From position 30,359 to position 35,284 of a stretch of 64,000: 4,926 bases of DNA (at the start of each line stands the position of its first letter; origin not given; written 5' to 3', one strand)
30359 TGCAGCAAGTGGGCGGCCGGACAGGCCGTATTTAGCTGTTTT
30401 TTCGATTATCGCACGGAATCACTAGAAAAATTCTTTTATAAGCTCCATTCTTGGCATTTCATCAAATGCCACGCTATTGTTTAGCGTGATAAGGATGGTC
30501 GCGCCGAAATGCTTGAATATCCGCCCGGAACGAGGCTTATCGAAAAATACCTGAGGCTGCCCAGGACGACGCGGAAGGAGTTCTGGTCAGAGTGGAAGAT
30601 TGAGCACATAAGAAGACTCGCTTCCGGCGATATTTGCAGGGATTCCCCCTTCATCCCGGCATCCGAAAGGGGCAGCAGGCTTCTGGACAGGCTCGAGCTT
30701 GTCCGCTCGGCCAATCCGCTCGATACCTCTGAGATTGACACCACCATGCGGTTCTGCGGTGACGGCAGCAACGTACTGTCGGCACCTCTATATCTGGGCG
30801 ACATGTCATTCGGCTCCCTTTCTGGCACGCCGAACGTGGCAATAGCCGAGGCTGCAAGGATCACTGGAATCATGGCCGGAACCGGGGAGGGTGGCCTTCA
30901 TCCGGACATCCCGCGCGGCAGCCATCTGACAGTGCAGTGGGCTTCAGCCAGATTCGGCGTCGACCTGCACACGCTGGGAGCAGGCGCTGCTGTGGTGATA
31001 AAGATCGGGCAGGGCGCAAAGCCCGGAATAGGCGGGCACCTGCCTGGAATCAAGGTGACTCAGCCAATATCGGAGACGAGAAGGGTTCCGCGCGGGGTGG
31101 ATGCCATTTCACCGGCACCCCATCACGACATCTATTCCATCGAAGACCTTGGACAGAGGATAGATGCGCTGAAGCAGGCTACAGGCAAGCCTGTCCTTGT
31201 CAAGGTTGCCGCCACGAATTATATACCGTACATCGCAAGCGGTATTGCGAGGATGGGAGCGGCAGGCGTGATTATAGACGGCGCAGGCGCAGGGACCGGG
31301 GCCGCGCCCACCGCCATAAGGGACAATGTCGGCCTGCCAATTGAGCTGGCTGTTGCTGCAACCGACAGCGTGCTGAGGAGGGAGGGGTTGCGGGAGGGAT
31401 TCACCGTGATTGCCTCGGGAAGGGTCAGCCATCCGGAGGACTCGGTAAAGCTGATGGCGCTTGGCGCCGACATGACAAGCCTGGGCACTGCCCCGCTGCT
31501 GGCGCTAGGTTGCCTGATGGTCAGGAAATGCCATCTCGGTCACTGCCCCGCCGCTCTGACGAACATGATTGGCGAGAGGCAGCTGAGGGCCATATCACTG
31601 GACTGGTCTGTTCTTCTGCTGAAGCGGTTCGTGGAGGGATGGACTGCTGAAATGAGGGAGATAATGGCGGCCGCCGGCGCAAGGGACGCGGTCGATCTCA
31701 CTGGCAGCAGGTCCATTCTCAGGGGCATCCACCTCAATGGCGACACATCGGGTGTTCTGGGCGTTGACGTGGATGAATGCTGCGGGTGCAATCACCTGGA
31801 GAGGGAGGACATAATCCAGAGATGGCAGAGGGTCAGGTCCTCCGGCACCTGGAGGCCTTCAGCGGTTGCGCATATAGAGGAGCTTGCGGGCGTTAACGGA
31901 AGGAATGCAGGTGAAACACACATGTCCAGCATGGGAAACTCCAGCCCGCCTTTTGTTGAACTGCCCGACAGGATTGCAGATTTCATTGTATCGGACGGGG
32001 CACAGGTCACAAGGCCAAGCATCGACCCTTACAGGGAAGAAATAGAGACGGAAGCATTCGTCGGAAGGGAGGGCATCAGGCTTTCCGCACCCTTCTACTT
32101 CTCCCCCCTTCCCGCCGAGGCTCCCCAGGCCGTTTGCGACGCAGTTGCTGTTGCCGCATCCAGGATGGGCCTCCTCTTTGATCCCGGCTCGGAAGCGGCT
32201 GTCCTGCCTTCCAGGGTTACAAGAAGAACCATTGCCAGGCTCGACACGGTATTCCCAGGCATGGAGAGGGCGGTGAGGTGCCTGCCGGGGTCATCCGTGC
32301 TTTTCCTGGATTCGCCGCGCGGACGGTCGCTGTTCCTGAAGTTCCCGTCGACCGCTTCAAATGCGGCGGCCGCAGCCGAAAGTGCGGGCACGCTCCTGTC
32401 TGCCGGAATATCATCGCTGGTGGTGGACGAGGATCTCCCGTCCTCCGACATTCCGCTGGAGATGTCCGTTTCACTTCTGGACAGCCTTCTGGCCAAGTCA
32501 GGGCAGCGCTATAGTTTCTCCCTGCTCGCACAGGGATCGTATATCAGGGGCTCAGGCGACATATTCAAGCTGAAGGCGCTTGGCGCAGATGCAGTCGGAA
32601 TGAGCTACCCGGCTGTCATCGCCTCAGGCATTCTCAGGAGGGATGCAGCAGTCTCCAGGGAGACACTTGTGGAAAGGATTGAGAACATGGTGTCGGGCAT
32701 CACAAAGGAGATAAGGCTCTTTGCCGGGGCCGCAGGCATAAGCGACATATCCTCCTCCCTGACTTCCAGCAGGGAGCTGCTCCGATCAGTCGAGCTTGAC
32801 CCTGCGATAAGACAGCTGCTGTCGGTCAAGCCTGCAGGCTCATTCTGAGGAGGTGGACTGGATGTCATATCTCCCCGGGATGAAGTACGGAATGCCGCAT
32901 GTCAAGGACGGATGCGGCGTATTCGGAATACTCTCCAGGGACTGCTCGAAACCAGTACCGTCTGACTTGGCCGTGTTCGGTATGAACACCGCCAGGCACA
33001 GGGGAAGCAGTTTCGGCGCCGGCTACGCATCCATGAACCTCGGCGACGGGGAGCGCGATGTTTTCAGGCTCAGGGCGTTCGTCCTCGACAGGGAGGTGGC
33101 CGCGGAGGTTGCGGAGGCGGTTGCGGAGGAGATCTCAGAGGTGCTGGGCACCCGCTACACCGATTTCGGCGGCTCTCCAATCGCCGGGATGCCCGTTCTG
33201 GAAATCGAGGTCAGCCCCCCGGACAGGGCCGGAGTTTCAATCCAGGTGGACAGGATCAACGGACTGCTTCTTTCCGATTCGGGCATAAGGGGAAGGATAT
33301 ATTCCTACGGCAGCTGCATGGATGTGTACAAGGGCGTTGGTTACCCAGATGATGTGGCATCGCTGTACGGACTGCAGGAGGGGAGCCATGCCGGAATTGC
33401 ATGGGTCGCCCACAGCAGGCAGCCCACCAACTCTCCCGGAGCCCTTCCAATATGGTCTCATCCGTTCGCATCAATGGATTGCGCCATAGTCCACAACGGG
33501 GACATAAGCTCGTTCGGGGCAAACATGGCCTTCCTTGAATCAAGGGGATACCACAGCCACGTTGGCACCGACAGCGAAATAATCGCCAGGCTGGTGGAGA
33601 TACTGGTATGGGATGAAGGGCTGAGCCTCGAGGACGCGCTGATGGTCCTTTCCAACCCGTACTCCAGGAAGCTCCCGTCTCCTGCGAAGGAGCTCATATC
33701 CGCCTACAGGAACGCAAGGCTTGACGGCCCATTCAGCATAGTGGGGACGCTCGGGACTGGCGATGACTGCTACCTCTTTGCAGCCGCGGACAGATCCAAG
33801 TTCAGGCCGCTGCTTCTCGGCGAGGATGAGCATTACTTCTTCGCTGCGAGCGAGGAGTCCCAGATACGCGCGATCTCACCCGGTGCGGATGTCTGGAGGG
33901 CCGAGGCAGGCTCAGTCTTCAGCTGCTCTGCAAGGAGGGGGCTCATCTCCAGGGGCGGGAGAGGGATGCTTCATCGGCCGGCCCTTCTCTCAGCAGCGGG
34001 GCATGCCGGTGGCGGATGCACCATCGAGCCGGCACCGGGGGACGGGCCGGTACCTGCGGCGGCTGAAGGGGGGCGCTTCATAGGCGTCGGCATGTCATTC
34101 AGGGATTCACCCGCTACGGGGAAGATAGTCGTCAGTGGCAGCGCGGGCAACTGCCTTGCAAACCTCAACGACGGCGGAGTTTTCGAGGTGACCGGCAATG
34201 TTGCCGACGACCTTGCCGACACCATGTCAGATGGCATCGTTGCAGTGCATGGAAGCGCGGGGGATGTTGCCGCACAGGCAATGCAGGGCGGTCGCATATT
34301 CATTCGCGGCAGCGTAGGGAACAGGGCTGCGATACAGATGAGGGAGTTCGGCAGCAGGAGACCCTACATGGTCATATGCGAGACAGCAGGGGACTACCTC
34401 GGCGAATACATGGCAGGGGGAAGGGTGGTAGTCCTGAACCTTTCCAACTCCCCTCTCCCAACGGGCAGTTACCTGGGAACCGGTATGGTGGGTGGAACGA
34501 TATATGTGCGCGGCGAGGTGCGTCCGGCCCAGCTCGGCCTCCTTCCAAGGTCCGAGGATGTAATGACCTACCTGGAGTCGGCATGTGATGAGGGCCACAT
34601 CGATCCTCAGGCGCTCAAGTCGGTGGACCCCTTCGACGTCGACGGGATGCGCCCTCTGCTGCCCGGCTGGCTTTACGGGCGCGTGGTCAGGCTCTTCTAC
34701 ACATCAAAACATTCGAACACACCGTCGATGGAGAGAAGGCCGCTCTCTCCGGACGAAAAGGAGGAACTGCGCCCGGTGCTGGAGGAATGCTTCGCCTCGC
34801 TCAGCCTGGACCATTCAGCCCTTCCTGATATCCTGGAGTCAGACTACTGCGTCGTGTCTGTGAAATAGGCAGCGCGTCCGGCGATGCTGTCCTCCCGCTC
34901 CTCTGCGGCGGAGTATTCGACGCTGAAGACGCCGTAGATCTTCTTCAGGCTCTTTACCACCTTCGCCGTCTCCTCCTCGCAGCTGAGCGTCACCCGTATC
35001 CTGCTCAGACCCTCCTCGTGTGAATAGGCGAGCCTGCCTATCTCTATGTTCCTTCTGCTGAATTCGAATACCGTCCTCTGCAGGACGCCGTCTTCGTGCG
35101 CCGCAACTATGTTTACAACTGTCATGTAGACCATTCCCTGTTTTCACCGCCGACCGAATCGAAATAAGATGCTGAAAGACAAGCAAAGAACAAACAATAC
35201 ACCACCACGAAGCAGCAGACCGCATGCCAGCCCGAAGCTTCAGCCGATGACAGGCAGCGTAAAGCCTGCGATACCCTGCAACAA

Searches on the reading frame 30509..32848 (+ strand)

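Call 33: search_protein_families(library=pfam, proteins=[window:30509-32848:+], max_evalue=0.0001)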
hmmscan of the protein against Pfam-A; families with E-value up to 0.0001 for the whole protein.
window:30509-32848:+ (779 aa): 2 families
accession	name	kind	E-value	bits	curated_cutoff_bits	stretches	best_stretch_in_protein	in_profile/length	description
PF01645.23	Glu_synthase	-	5e-98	329.1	20.4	1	89-391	64-368/369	Conserved region in glutamate synthase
PF04898.20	Glu_syn_central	-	2.1e-14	54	22.8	1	467-520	23-80/277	Glutamate synthase central domain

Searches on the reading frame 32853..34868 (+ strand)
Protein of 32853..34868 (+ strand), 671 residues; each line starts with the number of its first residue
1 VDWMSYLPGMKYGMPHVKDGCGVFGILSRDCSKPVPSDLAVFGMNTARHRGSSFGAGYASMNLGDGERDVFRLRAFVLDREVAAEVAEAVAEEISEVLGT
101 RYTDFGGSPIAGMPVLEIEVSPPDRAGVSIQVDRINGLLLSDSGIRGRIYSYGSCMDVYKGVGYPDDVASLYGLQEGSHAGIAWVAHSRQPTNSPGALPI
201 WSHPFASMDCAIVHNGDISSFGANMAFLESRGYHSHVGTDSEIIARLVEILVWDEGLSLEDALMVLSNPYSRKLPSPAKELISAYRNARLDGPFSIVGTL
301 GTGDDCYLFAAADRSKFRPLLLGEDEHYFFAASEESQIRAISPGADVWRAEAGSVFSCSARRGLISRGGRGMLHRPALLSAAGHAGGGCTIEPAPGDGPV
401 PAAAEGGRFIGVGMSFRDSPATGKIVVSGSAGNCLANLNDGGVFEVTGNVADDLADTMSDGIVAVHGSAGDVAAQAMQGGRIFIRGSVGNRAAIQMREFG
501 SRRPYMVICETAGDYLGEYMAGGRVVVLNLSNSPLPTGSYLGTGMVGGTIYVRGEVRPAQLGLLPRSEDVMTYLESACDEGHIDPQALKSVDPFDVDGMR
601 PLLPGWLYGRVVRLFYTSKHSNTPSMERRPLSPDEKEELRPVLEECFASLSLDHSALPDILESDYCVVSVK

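Call 33: search_protein_families(library=pfam, proteins=[window:32853-34868:+], max_evalue=0.0001)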
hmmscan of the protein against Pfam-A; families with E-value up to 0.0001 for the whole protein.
window:32853-34868:+ (671 aa): 2 families
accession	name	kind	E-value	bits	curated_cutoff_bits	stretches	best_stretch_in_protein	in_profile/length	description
PF01493.24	GXGXG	-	2.4e-22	79.8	32.5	1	424-555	33-165/190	GXGXG motif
PF13537.11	GATase_7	-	4.8e-05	23.8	25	0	207-250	21-64/123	Glutamine amidotransferase domain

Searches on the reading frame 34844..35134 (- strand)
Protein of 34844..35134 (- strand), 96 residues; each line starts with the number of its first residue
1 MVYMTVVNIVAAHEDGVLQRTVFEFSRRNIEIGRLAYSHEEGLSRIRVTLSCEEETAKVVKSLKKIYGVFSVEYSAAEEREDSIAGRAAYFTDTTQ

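Call 33: search_protein_families(library=pfam, proteins=[window:34844-35134:-], max_evalue=0.0001)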
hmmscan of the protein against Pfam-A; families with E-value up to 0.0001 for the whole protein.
window:34844-35134:- (96 aa): 1 family
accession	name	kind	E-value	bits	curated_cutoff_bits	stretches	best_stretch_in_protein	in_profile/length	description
PF22629.2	ACT_AHAS_ss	-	3e-07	30.9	27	1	9-70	3-66/67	AHAS small subunit-like ACT domain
